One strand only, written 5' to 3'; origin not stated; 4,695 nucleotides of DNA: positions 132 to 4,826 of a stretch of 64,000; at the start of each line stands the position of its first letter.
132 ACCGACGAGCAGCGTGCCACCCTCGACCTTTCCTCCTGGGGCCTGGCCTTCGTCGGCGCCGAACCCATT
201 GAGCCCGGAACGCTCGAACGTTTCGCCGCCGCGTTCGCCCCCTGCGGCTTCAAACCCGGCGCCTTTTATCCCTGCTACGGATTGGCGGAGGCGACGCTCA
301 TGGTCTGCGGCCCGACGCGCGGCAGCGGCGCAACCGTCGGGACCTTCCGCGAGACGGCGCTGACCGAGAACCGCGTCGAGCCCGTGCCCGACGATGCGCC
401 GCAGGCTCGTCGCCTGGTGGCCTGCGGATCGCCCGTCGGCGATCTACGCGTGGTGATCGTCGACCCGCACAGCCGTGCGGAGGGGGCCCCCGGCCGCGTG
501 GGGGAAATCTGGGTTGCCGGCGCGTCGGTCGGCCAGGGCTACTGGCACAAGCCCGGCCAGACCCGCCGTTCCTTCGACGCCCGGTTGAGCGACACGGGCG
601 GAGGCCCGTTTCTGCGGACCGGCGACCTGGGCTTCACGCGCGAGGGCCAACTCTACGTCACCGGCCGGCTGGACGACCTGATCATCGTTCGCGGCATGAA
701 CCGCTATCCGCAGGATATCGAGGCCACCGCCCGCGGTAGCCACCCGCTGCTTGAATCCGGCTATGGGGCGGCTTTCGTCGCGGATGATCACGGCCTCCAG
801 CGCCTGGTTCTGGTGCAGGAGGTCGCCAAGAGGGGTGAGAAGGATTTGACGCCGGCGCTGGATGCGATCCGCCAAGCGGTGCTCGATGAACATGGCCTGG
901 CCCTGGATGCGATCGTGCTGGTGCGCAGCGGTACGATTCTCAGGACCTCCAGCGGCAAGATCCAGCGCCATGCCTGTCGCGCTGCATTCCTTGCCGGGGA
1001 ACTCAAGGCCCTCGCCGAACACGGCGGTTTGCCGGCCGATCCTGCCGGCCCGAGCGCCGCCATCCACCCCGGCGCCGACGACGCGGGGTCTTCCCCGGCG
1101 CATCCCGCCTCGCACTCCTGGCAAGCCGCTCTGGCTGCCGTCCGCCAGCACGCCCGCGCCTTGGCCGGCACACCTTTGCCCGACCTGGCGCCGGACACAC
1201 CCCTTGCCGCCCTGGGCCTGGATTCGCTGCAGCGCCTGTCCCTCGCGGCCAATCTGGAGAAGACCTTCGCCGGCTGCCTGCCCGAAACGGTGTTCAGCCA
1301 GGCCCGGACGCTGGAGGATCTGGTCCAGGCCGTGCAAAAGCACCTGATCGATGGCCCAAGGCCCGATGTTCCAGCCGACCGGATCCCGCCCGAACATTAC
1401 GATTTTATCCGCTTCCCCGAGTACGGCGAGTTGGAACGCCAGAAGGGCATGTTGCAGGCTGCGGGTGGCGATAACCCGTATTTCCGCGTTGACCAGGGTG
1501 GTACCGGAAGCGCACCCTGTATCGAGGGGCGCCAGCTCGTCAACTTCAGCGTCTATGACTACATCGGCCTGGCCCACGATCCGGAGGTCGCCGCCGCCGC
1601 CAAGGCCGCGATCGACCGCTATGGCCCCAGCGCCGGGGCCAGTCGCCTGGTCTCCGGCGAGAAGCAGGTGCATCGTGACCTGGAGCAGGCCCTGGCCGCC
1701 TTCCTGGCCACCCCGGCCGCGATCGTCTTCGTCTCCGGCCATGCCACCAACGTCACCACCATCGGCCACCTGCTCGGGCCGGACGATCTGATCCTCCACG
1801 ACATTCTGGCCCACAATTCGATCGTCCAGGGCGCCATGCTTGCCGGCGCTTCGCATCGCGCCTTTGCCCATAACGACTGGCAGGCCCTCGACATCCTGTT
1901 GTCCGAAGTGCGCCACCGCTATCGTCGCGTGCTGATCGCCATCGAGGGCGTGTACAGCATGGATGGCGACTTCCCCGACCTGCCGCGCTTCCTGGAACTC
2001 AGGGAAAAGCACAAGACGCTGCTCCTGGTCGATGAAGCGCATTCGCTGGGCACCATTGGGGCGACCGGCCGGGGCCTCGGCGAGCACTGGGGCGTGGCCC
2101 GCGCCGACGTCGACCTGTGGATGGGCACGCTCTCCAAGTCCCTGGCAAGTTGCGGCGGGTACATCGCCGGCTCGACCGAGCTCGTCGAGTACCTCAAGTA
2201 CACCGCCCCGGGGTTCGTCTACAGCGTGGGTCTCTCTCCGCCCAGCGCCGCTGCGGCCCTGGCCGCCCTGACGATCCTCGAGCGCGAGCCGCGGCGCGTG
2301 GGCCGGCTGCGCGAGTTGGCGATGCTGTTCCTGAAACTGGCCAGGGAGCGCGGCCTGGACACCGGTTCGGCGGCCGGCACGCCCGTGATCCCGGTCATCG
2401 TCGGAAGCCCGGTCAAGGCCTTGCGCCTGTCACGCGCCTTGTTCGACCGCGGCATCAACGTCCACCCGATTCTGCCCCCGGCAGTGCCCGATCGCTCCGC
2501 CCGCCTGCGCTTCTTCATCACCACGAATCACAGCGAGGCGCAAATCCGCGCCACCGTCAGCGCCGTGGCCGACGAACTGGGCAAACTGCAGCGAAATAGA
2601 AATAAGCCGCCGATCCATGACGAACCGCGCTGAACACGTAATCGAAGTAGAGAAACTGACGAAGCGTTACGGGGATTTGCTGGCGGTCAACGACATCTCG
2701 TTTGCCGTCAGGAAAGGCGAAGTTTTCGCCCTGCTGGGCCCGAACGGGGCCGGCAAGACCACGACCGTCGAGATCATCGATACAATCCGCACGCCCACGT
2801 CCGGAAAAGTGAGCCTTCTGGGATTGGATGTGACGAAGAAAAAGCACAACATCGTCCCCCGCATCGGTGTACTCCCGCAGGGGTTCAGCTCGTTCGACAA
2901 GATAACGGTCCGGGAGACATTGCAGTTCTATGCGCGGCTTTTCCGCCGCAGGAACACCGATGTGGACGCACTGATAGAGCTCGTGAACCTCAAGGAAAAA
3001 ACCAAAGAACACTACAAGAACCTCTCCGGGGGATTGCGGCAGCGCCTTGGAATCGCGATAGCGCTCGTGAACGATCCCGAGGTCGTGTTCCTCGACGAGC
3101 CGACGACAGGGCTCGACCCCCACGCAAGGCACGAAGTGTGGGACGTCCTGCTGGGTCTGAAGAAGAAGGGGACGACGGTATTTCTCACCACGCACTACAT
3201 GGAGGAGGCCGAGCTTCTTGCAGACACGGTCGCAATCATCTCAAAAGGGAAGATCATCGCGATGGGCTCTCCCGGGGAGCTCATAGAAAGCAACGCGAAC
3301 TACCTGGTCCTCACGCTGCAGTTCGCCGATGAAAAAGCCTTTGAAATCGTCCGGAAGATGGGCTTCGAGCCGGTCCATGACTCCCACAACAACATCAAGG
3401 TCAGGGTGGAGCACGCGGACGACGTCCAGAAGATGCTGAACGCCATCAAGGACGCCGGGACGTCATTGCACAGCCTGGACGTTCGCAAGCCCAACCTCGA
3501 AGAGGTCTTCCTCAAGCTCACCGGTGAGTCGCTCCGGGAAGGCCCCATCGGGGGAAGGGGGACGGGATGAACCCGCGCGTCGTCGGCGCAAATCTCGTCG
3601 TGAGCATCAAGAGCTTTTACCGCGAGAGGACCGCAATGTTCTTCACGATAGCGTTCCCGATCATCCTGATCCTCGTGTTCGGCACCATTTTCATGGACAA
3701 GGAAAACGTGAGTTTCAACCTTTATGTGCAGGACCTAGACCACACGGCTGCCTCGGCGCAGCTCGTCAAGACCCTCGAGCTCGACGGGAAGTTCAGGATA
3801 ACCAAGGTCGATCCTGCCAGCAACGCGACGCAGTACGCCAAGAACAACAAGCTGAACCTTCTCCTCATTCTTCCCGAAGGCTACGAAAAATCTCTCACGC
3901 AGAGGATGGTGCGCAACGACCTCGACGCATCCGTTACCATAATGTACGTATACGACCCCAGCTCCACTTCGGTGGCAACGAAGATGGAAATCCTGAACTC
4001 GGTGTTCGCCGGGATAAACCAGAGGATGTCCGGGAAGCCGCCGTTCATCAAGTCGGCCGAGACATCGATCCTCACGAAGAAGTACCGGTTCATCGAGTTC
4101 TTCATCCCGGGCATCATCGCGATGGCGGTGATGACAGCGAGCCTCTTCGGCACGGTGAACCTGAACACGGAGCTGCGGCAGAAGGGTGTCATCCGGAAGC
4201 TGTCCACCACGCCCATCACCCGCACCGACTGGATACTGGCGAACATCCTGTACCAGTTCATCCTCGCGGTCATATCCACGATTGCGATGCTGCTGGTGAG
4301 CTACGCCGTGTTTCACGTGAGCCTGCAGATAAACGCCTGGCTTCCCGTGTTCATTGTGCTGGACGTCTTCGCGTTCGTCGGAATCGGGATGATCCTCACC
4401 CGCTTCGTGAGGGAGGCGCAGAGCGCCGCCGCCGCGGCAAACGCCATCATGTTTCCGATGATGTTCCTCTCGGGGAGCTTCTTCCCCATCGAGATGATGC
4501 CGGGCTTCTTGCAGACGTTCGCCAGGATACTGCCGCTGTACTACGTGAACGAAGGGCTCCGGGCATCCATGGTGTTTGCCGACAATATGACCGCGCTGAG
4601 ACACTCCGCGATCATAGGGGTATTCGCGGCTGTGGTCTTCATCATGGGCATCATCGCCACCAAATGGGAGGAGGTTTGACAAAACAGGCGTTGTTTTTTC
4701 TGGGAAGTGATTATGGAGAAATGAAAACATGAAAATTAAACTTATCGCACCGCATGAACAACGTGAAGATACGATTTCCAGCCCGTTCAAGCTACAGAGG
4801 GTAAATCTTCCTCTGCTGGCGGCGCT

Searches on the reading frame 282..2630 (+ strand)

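Call 91: search_protein_families(library=pfam, proteins=[window:282-2630:+], max_evalue=0.00001)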
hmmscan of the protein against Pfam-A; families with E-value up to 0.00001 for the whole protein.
window:282-2630:+ (783 aa): 4 families
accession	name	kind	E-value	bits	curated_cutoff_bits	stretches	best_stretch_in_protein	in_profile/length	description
PF00155.27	Aminotran_1_2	-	3e-43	148.9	19.7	1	418-761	2-360/361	Aminotransferase class I and II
PF23024.1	AMP-dom_DIP2-like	-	4.6e-12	46.4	27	1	132-244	2-108/110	Disco-interacting protein 2-like, AMP domain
PF00550.31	PP-binding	-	1.8e-11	44.6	20.8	1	286-351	2-67/67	Phosphopantetheine attachment site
PF00501.34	AMP-binding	-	2.5e-07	30.3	29.9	1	36-88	332-384/384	AMP-binding enzyme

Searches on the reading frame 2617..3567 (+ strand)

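Call 91: search_protein_families(library=pfam, proteins=[window:2617-3567:+], max_evalue=0.00001)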
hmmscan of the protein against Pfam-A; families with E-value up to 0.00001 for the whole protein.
window:2617-3567:+ (317 aa): 3 families
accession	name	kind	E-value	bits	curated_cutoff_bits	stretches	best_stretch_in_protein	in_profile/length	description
PF00005.33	ABC_tran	-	3.4e-31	109.1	25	1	24-164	1-137/137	ABC transporter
PF13304.12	AAA_21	-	1.4e-14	55.3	27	1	82-193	166-298/304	AAA domain, putative AbiEii toxin, Type IV TA system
PF13732.12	DrrA1-3_C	-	4e-06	27.9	27.4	1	239-301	19-80/81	ATP-binding protein DrrA1-3-like, C-terminal domain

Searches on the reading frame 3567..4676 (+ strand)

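Call 91: search_protein_families(library=pfam, proteins=[window:3567-4676:+], max_evalue=0.00001)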
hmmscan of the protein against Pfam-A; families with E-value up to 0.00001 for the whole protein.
window:3567-4676:+ (370 aa): 3 families
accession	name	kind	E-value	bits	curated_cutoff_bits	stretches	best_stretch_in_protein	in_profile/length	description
PF12698.13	ABC2_membrane_3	-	1.4e-36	126.8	31.6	1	24-363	4-347/347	ABC-2 family transporter protein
PF01061.29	ABC2_membrane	-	4.3e-29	102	26.9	1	173-335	51-210/211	ABC-2 type transporter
PF12679.13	ABC2_membrane_2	-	1.6e-08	34.6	27.2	1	16-303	10-200/283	ABC-2 family transporter protein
